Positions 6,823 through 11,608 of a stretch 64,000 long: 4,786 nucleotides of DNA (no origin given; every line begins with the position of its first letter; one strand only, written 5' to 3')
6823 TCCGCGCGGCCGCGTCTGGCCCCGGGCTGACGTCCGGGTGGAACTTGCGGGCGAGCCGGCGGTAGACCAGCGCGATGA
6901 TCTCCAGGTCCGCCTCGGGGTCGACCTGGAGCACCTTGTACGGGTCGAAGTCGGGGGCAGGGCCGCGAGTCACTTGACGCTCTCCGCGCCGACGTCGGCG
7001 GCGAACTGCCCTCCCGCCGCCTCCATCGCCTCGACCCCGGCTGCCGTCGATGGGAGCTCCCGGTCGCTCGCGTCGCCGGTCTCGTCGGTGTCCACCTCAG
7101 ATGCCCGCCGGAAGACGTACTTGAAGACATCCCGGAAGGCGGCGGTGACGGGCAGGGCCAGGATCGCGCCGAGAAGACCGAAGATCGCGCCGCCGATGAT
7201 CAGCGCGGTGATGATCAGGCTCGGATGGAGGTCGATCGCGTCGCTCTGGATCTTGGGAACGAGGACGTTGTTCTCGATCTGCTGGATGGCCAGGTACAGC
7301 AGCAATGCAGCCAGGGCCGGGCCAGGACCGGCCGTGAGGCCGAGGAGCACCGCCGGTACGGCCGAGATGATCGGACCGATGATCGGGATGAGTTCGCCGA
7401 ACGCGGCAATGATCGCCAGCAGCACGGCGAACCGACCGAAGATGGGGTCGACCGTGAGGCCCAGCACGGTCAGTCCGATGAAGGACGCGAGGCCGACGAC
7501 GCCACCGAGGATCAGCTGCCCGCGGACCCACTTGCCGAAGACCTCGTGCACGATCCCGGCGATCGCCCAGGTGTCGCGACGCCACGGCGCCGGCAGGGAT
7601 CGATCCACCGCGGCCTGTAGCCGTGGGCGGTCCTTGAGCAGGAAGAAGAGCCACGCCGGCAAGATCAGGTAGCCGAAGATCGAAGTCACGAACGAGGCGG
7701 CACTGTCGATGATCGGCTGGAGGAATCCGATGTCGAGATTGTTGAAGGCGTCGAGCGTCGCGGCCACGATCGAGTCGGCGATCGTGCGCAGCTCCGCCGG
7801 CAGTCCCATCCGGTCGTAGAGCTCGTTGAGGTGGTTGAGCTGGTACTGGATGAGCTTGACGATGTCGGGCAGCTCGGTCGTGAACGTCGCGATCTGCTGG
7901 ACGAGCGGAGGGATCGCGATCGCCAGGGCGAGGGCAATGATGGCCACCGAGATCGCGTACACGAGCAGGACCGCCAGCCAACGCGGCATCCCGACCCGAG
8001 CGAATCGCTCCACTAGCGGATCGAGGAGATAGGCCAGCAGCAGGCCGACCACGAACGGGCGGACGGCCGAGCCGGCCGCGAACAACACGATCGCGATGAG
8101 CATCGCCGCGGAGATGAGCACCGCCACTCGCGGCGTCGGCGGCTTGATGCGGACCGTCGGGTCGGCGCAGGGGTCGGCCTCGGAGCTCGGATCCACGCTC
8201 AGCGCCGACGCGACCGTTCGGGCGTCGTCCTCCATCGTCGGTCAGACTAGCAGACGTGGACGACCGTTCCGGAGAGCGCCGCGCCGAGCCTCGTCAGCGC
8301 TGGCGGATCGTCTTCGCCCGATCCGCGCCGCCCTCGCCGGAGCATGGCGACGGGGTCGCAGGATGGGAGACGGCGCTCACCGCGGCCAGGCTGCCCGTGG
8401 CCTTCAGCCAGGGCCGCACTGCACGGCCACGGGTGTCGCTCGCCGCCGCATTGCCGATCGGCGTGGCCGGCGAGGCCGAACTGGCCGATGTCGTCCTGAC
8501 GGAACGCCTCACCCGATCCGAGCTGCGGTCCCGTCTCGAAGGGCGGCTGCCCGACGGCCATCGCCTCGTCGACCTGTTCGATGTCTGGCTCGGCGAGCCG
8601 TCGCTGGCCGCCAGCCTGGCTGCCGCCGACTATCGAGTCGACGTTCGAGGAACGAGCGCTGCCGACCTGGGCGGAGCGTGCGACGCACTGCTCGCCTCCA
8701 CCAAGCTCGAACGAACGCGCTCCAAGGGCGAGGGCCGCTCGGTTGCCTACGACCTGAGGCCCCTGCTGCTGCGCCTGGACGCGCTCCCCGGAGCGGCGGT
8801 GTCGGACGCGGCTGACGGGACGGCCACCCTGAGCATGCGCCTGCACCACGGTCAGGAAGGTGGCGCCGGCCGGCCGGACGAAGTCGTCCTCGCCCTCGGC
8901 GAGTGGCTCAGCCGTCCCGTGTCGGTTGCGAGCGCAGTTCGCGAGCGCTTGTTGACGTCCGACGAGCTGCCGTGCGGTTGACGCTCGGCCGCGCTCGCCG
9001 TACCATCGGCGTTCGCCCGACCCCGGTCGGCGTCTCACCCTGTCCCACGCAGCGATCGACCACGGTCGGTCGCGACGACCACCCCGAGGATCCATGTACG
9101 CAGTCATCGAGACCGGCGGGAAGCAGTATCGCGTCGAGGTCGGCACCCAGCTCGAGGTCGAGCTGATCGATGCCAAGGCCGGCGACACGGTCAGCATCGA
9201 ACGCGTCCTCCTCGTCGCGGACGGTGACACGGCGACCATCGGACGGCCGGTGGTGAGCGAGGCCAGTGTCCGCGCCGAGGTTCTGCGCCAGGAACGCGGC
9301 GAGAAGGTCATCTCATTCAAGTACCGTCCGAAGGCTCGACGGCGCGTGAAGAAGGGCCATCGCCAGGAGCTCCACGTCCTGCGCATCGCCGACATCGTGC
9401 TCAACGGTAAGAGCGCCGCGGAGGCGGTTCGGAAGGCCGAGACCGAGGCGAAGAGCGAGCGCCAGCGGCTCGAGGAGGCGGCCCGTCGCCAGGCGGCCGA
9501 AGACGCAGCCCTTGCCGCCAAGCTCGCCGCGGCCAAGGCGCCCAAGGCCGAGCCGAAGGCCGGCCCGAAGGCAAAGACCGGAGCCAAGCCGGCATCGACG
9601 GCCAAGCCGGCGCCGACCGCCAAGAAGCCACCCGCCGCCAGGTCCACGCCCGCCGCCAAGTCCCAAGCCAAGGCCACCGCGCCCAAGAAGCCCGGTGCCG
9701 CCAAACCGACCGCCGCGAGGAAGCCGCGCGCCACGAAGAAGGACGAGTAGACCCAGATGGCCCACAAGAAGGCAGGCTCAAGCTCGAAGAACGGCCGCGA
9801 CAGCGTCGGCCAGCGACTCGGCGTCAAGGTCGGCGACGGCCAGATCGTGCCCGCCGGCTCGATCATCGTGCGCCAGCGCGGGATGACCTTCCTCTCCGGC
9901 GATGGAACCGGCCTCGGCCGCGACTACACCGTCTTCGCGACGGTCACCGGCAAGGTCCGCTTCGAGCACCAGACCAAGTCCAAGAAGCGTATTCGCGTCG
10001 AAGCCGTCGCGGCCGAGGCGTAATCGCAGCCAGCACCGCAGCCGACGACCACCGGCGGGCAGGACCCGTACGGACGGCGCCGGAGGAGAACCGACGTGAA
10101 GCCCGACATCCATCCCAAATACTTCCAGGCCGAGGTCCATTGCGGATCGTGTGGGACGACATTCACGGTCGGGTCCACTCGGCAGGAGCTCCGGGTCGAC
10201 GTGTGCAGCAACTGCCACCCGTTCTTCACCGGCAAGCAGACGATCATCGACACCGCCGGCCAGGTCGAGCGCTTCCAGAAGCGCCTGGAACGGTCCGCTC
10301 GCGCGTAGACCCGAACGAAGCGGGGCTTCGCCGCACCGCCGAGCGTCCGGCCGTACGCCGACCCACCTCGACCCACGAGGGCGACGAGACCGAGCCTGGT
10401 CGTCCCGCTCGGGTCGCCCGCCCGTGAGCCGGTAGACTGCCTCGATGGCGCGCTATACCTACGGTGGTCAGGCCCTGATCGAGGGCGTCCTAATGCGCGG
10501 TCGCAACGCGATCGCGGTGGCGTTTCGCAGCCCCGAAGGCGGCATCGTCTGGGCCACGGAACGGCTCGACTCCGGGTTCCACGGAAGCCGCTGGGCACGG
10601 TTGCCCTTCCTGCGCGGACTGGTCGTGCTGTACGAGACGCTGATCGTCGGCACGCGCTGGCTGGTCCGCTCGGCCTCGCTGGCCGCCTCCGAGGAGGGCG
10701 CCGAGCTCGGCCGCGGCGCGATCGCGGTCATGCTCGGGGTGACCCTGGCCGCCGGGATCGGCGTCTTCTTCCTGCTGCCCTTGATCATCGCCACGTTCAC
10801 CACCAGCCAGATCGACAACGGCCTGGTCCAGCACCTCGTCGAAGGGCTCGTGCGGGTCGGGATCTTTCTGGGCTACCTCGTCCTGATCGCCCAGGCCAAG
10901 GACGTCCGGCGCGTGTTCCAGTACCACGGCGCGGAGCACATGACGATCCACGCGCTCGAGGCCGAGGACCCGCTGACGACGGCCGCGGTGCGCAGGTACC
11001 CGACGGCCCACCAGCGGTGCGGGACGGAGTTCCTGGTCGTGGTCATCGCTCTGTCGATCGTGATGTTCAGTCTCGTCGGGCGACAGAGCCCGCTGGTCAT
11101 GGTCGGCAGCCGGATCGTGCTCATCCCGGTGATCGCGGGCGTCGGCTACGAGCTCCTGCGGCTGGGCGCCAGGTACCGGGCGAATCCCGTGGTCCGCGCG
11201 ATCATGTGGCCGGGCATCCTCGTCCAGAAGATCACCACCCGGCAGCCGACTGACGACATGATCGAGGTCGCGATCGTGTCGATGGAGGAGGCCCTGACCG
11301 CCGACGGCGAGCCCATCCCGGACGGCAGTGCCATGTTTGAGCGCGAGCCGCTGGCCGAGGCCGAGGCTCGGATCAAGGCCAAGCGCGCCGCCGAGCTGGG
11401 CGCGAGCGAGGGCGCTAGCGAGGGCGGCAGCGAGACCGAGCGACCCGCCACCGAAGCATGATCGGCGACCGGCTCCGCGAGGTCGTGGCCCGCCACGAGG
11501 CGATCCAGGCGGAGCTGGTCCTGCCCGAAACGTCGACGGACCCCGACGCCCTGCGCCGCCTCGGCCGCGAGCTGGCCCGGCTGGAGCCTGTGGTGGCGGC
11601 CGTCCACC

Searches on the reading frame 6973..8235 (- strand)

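Call 11: search_protein_families(library=pfam, proteins=[window:6973-8235:-], max_evalue=0.001)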
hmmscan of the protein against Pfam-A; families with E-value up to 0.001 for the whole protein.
window:6973-8235:- (421 aa): 1 family
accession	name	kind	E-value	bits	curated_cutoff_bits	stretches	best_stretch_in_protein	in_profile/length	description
PF01594.21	AI-2E_transport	-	3.7e-64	217.4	34.3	1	39-373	4-325/327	AI-2E family transporter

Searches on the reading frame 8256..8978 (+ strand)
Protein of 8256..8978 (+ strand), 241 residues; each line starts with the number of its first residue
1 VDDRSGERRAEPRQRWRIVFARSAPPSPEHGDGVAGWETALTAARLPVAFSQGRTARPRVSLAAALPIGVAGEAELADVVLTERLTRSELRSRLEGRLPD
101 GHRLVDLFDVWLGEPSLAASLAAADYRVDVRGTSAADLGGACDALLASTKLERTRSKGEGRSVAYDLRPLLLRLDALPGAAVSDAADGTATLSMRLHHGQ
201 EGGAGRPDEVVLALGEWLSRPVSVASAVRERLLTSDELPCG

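Call 76: search_protein_families(library=pfam, proteins=[window:8256-8978:+], max_evalue=0.001)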
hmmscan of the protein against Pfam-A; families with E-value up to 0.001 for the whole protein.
window:8256-8978:+ (241 aa): 1 family
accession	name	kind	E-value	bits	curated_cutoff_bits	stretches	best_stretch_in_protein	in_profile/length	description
PF10105.14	DUF2344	-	1e-23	84.6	23.8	1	34-201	21-171/176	Uncharacterized protein conserved in bacteria (DUF2344)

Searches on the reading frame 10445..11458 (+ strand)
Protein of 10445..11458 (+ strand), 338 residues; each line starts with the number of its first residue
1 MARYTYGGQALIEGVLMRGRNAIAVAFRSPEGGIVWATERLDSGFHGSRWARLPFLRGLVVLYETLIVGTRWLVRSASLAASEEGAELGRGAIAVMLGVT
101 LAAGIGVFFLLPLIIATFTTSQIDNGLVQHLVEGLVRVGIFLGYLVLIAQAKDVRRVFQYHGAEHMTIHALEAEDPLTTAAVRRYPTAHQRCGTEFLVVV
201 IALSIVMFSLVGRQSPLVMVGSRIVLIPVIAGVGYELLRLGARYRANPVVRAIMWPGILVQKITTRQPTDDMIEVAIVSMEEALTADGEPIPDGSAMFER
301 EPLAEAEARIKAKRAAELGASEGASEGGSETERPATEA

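Call 76: search_protein_families(library=pfam, proteins=[window:10445-11458:+], max_evalue=0.001)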
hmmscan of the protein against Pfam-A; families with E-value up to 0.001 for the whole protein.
window:10445-11458:+ (338 aa): 1 family
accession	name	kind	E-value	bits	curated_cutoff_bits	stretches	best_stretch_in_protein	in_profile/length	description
PF07136.16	DUF1385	-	6.1e-77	258.4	22.1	1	53-284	1-225/227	Protein of unknown function (DUF1385)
